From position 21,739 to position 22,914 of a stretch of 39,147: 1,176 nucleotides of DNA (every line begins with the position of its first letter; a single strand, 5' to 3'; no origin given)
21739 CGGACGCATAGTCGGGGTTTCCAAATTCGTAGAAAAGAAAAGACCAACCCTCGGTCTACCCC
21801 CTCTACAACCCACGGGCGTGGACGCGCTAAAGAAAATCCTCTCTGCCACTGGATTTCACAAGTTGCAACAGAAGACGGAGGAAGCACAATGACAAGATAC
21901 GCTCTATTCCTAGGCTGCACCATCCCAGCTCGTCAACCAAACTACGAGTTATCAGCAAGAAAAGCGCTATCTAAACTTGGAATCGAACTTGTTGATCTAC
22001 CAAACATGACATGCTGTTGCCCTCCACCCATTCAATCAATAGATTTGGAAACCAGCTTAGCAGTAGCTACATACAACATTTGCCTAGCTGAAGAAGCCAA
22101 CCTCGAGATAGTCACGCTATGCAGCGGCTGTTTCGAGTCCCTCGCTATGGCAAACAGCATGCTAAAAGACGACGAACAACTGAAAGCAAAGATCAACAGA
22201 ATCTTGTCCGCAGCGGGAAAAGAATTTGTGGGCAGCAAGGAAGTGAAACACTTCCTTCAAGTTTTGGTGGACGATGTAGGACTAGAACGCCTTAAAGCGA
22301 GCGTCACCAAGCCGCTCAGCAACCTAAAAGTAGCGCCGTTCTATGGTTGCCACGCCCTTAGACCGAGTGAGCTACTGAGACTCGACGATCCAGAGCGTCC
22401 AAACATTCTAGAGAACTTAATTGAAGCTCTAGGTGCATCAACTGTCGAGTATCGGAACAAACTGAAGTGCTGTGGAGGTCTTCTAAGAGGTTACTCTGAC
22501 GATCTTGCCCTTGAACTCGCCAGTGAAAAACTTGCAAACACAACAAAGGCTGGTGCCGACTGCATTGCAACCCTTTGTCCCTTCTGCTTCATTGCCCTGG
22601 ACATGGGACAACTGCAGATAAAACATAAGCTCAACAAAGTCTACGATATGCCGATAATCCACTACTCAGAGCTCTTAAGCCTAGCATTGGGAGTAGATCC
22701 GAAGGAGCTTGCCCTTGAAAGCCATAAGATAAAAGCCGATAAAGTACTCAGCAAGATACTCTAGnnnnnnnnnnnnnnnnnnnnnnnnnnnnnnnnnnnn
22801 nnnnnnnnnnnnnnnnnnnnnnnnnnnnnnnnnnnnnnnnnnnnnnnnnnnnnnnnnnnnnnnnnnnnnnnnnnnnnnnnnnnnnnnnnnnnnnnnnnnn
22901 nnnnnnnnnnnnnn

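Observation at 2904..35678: Extreme concentration of HdrA/MvhD modules: seven HdrA flavin modules and six MvhD domains, but only two HdrBC pairs, in about 33 kb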

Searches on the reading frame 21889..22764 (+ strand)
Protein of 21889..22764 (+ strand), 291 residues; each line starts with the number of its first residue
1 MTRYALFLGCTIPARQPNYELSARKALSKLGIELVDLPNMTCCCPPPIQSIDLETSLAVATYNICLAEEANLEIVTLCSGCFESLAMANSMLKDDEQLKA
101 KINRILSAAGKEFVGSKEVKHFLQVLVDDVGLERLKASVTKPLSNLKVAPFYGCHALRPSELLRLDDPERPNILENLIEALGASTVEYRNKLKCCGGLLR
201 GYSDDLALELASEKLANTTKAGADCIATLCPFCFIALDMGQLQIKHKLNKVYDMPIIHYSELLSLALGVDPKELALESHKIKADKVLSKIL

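Call 4: search_protein_families(library=pfam, proteins=[window:21889-22764:+], max_evalue=0.001)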
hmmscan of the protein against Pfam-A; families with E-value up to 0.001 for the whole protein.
window:21889-22764:+ (291 aa): 1 family
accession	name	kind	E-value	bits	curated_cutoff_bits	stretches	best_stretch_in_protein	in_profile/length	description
PF02754.22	CCG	-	1e-28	99.7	20.6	2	148-238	1-85/85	Cysteine-rich domain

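Call 7: search_protein_families(library=ncbifam, proteins=[window:21889-22764:+], max_evalue=0.00001)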
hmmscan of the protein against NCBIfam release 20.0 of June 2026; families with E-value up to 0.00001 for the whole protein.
window:21889-22764:+ (291 aa): 6 families
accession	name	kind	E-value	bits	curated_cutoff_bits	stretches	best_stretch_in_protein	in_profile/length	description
TIGR03288.1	CoB_CoM_SS_B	equivalog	2.2e-98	329.1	345.15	1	4-290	2-290/290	CoB--CoM heterodisulfide reductase subunit B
NF042965.1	MFR_anch_SdhE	equivalog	1e-56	192.6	500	1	3-286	2-281/282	8-methylmenaquinol:fumarate reductase membrane anchor subunit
NF041780.1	hetero_SS_HdrB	equivalog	7.9e-33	114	450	1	5-289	7-304/304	ferredoxin:CoB-CoM heterodisulfide reductase subunit HdrB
NF045670.1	quin_L_LdhH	equivalog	5.3e-19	68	800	1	3-263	468-705/706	L-lactate dehydrogenase (quinone) large subunit LdhH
NF004898.0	PRK06259.1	equivalog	3.4e-15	55.6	385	1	3-251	263-477/488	fumarate reductase (CoM/CoB) subunit TfrB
NF008434.0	PRK11274.1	equivalog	3.3e-09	36.2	333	1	6-249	172-401/409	glycolate oxidase subunit GlcF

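Call 32: find_encoding_contigs(protein=window:21889-22764:+, flank=10000, max_places=4)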
Protein window:21889-22764:+ (291 aa): 1 contig read that carries it; 1 place shown.
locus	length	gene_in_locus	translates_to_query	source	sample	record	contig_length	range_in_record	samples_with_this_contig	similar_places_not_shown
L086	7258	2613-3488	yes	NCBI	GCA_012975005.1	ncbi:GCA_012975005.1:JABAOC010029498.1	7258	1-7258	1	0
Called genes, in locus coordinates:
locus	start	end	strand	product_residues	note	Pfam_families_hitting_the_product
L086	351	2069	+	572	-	PF13484:Fer4_16 (faint), PF13534:Fer4_17 (faint), PF25160:LdpA_Fe-S-bd (faint), PF00037:Fer4 (faint), PF13187:Fer4_9 (weak), PF14697:Fer4_21, PF12838:Fer4_7 (weak), PF02662:FlpD, +2 more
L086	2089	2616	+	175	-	PF13183:Fer4_8, PF13187:Fer4_9 (weak), PF13534:Fer4_17 (weak)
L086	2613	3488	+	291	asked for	PF02754:CCG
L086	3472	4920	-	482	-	PF14691:Fer4_20, PF01262:AlaDh_PNT_C (faint), PF00890:FAD_binding_2 (weak), PF01946:Thi4 (weak), PF07992:Pyr_redox_2, PF12831:FAD_oxidored (weak), PF13450:NAD_binding_8, PF00070:Pyr_redox (weak), +3 more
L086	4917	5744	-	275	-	PF10418:DHODB_Fe-S_bind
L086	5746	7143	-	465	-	-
